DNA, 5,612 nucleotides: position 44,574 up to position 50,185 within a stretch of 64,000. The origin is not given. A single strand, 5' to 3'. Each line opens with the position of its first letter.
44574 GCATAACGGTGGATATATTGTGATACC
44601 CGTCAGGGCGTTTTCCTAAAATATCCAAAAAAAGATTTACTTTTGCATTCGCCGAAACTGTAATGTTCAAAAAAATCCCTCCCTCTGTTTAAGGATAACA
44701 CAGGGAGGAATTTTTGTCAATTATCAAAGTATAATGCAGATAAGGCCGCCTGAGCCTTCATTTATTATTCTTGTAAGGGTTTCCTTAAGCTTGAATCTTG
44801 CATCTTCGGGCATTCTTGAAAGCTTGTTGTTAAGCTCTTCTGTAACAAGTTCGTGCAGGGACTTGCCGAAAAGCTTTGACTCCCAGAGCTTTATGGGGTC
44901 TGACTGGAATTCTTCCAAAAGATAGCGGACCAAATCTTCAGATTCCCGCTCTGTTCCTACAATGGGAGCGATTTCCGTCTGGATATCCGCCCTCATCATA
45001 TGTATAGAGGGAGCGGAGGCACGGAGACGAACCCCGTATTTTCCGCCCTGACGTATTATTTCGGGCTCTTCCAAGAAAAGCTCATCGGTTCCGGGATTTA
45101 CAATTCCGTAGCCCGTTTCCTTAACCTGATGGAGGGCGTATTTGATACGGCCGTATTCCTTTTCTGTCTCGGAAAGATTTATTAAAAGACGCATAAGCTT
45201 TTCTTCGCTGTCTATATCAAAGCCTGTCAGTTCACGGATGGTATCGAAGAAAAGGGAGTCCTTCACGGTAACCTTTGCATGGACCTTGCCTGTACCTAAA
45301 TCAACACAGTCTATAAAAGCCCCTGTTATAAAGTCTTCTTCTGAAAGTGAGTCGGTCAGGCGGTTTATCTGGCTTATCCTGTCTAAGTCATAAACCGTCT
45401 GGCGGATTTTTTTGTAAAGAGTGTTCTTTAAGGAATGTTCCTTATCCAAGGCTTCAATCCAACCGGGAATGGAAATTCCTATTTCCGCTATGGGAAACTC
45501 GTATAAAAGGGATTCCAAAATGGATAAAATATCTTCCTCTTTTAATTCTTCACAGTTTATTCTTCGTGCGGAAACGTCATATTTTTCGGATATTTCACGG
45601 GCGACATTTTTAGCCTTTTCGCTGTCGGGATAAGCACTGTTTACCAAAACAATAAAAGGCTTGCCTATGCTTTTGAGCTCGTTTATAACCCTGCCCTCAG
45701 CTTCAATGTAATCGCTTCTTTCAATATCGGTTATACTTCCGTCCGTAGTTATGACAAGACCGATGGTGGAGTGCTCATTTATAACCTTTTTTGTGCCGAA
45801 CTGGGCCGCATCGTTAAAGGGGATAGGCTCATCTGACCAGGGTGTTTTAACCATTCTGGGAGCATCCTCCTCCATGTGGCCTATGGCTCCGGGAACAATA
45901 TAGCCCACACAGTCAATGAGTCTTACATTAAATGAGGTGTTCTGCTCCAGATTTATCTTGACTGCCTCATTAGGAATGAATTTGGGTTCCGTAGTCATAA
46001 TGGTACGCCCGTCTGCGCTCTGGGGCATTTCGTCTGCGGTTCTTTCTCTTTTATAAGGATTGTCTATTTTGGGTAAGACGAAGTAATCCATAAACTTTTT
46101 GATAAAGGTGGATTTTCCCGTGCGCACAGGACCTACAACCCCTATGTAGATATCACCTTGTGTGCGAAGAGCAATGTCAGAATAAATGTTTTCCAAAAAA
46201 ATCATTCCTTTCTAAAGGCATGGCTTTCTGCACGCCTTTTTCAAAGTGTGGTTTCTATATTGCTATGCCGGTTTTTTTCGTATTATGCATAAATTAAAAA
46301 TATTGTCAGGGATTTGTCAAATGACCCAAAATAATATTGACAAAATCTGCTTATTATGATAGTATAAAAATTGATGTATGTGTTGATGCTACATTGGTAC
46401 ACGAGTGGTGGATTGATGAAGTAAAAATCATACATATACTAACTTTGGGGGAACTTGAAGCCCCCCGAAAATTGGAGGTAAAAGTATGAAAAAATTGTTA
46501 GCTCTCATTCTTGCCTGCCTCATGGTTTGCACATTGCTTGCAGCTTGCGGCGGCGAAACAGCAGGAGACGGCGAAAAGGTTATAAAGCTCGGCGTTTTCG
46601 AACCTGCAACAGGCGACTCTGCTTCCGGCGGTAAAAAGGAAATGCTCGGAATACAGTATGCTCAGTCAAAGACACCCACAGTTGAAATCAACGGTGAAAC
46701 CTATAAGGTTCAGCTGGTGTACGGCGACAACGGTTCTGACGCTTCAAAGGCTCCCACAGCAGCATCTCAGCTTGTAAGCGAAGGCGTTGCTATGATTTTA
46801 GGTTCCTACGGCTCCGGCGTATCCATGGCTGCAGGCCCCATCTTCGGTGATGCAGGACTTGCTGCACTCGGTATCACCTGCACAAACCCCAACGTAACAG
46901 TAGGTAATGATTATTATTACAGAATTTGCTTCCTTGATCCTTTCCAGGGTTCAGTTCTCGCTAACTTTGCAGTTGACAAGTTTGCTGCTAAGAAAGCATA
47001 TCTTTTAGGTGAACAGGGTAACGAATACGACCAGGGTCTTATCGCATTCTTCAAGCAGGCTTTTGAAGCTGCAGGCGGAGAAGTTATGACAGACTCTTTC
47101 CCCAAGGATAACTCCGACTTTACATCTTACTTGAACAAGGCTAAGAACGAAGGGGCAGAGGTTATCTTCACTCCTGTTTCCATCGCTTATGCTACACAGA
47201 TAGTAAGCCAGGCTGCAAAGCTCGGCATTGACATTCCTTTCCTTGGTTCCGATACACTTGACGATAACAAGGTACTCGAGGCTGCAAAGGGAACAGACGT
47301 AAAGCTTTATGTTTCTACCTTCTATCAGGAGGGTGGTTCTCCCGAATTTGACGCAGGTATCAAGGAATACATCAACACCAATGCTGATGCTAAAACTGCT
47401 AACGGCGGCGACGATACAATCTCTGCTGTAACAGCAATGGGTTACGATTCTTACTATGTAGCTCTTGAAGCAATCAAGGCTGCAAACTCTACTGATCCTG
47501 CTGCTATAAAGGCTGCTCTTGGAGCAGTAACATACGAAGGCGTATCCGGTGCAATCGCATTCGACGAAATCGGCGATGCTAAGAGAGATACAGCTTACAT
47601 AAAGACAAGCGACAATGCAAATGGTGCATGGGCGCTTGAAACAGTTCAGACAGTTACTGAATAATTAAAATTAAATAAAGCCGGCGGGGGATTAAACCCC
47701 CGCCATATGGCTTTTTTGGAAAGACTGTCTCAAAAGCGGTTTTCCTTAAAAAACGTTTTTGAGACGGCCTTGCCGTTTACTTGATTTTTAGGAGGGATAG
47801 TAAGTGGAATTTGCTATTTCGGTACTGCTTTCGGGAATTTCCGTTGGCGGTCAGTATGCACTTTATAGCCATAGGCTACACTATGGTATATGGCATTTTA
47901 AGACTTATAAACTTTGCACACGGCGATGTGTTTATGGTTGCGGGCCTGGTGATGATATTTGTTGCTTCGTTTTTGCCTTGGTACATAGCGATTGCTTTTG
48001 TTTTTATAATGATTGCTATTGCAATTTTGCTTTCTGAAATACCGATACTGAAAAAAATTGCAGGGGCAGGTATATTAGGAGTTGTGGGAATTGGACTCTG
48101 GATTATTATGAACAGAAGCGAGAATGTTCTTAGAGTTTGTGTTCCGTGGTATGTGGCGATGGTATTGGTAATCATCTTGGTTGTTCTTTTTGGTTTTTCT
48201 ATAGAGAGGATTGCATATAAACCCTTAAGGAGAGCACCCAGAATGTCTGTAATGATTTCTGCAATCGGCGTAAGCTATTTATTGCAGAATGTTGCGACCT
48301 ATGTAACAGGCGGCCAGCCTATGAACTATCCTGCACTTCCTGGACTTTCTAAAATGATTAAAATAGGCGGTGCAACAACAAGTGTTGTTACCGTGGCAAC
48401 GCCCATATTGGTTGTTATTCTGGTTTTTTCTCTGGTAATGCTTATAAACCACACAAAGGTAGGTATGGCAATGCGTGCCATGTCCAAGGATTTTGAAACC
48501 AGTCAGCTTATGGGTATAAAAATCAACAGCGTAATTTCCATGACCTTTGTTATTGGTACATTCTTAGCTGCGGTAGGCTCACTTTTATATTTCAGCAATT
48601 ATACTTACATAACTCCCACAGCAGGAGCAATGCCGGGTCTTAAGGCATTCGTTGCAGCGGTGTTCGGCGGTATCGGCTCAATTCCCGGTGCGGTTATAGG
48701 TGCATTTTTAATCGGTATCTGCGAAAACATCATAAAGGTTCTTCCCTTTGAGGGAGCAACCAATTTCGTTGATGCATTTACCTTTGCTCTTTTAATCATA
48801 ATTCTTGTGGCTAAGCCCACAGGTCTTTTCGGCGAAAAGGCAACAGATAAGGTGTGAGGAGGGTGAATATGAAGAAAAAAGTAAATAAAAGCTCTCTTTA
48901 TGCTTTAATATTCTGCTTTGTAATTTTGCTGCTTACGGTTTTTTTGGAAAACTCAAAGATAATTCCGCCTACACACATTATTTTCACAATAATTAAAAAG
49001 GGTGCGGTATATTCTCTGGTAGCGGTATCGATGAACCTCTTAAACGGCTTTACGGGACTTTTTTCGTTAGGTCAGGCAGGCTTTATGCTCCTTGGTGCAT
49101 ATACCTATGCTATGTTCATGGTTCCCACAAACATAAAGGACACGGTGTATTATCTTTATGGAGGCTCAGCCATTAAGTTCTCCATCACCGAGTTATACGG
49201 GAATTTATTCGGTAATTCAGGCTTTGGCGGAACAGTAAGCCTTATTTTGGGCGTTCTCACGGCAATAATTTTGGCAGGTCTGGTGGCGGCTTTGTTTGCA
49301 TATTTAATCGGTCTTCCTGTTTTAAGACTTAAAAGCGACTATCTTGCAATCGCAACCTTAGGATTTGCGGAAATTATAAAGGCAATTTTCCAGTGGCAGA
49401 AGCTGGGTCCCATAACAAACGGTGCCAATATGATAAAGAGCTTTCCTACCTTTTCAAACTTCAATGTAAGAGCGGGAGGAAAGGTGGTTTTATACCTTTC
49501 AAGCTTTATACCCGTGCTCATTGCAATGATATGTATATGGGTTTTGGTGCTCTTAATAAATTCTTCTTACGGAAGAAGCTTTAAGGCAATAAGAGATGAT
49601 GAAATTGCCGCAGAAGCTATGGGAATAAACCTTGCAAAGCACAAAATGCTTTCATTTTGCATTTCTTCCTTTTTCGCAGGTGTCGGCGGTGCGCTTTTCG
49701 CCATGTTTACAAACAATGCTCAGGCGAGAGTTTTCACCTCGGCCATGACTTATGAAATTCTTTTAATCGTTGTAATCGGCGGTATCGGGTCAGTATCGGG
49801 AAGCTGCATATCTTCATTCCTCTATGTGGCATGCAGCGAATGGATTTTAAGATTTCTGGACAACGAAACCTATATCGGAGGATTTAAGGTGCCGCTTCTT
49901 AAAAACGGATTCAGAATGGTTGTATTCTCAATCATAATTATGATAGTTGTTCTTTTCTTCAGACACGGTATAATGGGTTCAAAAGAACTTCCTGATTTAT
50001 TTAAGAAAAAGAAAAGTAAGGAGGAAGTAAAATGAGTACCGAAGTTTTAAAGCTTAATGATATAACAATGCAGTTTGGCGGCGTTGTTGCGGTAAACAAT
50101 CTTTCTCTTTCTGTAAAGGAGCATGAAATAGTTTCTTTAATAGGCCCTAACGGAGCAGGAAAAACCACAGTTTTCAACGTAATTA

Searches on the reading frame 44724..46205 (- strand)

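Call 74: search_protein_families(library=pfam, proteins=[window:44724-46205:-], max_evalue=0.00001)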
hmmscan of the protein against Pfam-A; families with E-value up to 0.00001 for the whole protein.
window:44724-46205:- (493 aa): 3 families
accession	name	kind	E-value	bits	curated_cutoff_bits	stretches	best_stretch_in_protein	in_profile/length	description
PF09547.16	SpoIVA_ATPase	-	1.3e-117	391.8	26.6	1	6-238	5-237/237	Stage IV sporulation protein A, ATPase domain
PF20438.3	SpoIVA_middle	-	3.8e-65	219.7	25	1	239-417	1-179/179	Stage IV sporulation protein A, middle domain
PF20439.3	SpoIVA_C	-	6.2e-33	113.2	25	1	418-493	1-76/76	Sporulation stage IV protein A, C-terminal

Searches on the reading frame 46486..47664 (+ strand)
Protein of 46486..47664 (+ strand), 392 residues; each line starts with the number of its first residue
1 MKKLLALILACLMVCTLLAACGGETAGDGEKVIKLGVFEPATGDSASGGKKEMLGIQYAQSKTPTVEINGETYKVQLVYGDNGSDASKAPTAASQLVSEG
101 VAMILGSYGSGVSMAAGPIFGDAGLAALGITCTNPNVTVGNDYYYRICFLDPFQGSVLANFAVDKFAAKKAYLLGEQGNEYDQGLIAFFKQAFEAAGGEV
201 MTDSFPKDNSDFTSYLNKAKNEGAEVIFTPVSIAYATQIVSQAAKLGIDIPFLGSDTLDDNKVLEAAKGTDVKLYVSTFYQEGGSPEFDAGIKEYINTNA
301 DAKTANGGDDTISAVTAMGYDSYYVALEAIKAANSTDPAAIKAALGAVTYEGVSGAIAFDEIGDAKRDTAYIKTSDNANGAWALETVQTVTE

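Call 74: search_protein_families(library=pfam, proteins=[window:46486-47664:+], max_evalue=0.00001)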
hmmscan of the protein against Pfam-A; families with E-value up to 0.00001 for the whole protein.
window:46486-47664:+ (392 aa): 3 families
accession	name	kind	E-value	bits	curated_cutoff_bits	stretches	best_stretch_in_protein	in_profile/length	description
PF13458.12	Peripla_BP_6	-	3.6e-43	149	31.7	1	33-360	2-323/343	Periplasmic binding protein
PF01094.35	ANF_receptor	-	1.1e-18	67.9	25.4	1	72-366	22-341/353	Receptor family ligand binding region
PF13433.12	Peripla_BP_5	-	2.9e-08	33.7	27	0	158-362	124-323/363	Periplasmic binding protein domain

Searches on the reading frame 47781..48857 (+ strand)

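Call 74: search_protein_families(library=pfam, proteins=[window:47781-48857:+], max_evalue=0.00001)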
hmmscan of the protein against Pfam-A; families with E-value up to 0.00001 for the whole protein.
window:47781-48857:+ (358 aa): 1 family
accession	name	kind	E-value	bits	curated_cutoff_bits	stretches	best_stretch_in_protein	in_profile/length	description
PF02653.21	BPD_transp_2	-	8.2e-31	107.6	26.8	1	26-342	12-269/269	Branched-chain amino acid transport system / permease component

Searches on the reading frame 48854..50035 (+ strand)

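Call 74: search_protein_families(library=pfam, proteins=[window:48854-50035:+], max_evalue=0.00001)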
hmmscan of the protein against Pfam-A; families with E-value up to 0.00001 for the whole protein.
window:48854-50035:+ (393 aa): 1 family
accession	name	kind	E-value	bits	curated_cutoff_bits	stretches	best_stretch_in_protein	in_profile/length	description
PF02653.21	BPD_transp_2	-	1.8e-44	152.4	26.8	1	43-365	2-268/269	Branched-chain amino acid transport system / permease component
